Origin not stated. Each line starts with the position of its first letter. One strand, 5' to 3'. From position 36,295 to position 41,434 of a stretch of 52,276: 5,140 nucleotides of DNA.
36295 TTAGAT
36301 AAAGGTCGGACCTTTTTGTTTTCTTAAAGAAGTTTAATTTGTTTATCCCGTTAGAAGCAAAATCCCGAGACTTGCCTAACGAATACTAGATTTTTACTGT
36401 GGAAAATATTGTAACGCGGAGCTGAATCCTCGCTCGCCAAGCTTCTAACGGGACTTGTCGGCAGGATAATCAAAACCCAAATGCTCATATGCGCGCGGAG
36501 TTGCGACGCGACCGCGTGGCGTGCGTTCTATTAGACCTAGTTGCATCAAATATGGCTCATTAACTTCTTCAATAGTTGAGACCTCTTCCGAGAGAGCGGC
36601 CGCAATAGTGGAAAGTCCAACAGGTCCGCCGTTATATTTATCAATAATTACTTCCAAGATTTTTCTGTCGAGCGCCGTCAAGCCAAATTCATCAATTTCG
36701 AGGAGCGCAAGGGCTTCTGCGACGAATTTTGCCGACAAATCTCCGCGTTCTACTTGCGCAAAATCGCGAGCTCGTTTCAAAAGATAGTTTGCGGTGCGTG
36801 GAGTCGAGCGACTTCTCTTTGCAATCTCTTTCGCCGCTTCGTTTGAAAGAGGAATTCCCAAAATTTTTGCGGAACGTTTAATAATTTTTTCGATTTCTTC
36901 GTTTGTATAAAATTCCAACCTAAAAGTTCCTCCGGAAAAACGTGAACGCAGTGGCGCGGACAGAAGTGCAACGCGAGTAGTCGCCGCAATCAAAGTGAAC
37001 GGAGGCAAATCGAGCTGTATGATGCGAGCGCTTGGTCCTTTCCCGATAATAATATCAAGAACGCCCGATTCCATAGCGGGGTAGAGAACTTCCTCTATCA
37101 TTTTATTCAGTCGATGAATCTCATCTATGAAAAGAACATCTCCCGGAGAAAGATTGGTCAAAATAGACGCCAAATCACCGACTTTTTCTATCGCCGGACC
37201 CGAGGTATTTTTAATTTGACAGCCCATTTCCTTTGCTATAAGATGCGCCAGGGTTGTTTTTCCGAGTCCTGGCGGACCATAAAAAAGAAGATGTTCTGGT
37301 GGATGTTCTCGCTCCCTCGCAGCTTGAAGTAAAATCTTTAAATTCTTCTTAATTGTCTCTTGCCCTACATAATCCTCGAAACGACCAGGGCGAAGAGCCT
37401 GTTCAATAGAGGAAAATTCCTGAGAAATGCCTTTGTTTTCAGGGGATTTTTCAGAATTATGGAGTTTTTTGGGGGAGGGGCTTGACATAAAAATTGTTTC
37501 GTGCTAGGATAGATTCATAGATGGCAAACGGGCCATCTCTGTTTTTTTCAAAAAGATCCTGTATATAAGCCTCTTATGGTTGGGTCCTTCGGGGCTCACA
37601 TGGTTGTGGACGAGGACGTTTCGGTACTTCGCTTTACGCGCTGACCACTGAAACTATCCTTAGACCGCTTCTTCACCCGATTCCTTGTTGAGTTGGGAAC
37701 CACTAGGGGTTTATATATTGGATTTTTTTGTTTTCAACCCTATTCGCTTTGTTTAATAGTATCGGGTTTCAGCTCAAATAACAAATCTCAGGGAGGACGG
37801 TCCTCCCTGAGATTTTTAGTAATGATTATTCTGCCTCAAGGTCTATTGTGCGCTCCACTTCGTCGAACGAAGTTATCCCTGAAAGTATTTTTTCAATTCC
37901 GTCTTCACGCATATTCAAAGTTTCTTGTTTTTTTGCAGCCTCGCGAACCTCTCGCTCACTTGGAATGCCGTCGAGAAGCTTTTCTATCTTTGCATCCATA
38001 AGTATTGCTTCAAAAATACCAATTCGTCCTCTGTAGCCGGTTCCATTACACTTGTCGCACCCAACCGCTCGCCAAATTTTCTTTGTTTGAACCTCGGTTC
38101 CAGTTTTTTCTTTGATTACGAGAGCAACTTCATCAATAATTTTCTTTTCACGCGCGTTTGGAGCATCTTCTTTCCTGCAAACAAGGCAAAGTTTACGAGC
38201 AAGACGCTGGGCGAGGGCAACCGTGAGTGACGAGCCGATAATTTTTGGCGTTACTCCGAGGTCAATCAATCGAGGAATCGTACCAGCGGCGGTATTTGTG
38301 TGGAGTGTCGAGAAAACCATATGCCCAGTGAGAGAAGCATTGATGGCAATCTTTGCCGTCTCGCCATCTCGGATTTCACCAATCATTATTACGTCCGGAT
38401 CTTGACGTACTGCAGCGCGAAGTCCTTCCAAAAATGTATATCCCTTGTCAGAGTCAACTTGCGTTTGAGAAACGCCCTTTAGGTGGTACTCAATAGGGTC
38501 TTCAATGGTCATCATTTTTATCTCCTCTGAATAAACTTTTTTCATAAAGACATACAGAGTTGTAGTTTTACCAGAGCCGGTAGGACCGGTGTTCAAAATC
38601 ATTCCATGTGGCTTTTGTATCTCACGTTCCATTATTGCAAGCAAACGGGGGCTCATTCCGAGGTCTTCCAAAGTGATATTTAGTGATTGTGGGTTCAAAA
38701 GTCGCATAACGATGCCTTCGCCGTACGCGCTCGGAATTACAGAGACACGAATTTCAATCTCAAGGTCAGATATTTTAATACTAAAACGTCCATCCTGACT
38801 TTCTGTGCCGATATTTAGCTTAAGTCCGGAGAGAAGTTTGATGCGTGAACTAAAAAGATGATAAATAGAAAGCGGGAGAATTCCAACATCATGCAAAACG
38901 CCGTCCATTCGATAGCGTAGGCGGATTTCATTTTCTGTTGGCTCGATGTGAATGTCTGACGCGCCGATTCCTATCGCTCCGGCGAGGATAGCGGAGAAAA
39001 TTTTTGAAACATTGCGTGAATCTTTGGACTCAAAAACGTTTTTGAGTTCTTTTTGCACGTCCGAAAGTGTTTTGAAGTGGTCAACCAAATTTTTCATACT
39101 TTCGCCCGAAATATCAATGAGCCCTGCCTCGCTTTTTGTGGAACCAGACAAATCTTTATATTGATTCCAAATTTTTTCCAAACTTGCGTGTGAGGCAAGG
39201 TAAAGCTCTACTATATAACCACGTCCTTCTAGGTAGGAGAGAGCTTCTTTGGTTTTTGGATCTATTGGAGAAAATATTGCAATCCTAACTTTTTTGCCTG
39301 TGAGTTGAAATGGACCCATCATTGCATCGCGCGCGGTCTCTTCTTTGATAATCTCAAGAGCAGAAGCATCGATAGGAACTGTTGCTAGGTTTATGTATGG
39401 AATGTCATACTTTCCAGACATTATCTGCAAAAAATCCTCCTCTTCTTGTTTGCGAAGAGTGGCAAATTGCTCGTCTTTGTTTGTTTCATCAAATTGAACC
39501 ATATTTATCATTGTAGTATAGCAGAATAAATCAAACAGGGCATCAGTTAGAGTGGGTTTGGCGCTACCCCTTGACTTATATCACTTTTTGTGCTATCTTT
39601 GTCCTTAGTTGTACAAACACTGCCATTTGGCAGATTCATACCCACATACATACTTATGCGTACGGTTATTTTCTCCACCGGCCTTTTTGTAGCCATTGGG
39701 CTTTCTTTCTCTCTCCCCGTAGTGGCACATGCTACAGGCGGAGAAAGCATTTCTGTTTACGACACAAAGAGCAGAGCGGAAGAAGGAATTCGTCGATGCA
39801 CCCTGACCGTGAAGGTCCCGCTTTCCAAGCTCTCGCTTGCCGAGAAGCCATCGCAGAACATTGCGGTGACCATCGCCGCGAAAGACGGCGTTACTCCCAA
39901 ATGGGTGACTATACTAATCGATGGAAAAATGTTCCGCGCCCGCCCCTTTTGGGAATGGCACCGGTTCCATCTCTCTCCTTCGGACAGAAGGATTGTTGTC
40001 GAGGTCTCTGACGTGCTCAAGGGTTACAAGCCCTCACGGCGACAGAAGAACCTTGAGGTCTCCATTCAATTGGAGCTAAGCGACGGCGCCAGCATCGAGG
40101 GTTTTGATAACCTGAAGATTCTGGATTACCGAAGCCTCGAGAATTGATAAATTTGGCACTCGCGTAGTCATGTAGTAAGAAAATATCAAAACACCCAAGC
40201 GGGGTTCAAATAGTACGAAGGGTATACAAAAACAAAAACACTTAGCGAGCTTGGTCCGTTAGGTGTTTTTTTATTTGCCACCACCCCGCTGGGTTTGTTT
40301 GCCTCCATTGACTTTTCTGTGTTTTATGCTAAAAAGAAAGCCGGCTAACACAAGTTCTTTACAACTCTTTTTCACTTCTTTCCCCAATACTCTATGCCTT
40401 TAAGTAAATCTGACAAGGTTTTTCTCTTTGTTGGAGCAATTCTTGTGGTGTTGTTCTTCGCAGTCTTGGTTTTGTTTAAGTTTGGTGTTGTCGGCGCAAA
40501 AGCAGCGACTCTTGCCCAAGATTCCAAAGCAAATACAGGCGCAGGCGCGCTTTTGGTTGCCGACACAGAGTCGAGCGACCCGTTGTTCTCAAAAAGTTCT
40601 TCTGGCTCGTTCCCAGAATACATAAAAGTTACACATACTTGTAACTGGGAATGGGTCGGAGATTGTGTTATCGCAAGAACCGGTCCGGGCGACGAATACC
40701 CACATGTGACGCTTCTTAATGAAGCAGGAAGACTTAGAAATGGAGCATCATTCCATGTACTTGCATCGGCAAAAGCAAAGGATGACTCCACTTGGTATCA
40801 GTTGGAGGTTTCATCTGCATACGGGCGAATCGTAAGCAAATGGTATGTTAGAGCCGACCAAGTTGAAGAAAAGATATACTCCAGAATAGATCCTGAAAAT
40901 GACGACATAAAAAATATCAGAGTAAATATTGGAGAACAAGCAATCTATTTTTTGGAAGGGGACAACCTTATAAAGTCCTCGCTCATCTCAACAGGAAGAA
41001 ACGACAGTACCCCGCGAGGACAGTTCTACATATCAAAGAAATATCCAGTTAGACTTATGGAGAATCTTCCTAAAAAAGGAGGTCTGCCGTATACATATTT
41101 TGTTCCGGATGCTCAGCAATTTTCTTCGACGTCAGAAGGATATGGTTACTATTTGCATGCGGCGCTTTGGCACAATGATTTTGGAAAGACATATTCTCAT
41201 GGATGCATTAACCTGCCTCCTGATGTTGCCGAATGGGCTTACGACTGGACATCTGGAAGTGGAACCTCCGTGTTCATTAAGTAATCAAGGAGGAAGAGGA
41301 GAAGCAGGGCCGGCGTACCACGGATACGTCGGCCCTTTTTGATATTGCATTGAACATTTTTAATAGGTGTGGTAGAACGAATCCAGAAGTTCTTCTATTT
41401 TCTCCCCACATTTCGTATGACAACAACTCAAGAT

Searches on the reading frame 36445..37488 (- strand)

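Call 34: search_protein_families(library=pfam, proteins=[window:36445-37488:-], max_evalue=0.001)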
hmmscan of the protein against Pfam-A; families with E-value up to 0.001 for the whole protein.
window:36445-37488:- (347 aa): 11 families
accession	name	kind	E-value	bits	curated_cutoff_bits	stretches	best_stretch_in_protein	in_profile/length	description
PF05496.18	RuvB_N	-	3.8e-72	241.7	27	1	32-185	1-154/159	Holliday junction DNA helicase RuvB P-loop domain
PF05491.19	RuvB_C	-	6.7e-26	90.5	24.7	1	267-337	1-71/72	RuvB C-terminal winged helix domain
PF17864.7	AAA_lid_4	-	7e-25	87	27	1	194-266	1-74/74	RuvB AAA lid domain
PF00004.35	AAA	-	7.4e-20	72.2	21.2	1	67-185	1-124/131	ATPase family associated with various cellular activities (AAA)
PF07728.20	AAA_5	-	1e-08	35.7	22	1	66-184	1-139/139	AAA domain (dynein-related subfamily)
PF06068.19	TIP49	-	1.5e-06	28.1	23.8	1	39-93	25-79/347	TIP49 P-loop domain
PF01078.27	Mg_chelatase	-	1.8e-05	24.7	20.3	0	37-85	2-43/207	Magnesium chelatase, subunit ChlI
PF13191.12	AAA_16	-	0.00019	22.4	32.6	0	41-88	3-48/167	AAA ATPase domain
PF13173.12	AAA_14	-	0.00028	21.4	27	1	67-140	5-87/129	AAA domain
PF00910.28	RNA_helicase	-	0.00037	21.4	21.5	1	68-134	2-70/105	RNA helicase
PF00931.28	NB-ARC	-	0.00048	19.9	23.5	0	62-87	16-41/248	NB-ARC domain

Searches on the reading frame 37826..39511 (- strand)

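Call 10: search_protein_families(library=pfam, proteins=[window:37826-39511:-])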
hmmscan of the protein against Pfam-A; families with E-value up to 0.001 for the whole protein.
window:37826-39511:- (561 aa): 2 families
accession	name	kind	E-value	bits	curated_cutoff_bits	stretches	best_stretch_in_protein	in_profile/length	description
PF00437.27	T2SSE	-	3.1e-117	391.8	24.9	1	162-554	2-370/370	Type II/IV secretion system protein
PF05157.20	MshEN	-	2.5e-09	37.4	23.1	1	35-122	1-87/90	MshEN domain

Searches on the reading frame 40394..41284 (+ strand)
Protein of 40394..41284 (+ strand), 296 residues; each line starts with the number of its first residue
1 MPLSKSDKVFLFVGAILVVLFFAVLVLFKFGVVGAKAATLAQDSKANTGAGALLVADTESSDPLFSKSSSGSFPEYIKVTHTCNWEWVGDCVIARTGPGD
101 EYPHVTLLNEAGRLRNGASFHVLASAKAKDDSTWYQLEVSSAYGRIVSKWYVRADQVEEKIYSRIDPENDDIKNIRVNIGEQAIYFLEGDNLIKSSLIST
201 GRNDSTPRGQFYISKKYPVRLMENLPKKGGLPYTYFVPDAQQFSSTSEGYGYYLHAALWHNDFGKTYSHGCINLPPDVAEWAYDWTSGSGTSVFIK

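Call 62: search_protein_families(library=pfam, max_evalue=0.001, proteins=[window:40394-41284:+])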
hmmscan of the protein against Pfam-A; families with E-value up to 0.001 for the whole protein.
window:40394-41284:+ (296 aa): 1 family
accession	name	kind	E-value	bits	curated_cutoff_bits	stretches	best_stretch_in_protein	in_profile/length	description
PF03734.19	YkuD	-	2.5e-18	67.5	23.4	1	175-295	4-146/146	L,D-transpeptidase catalytic domain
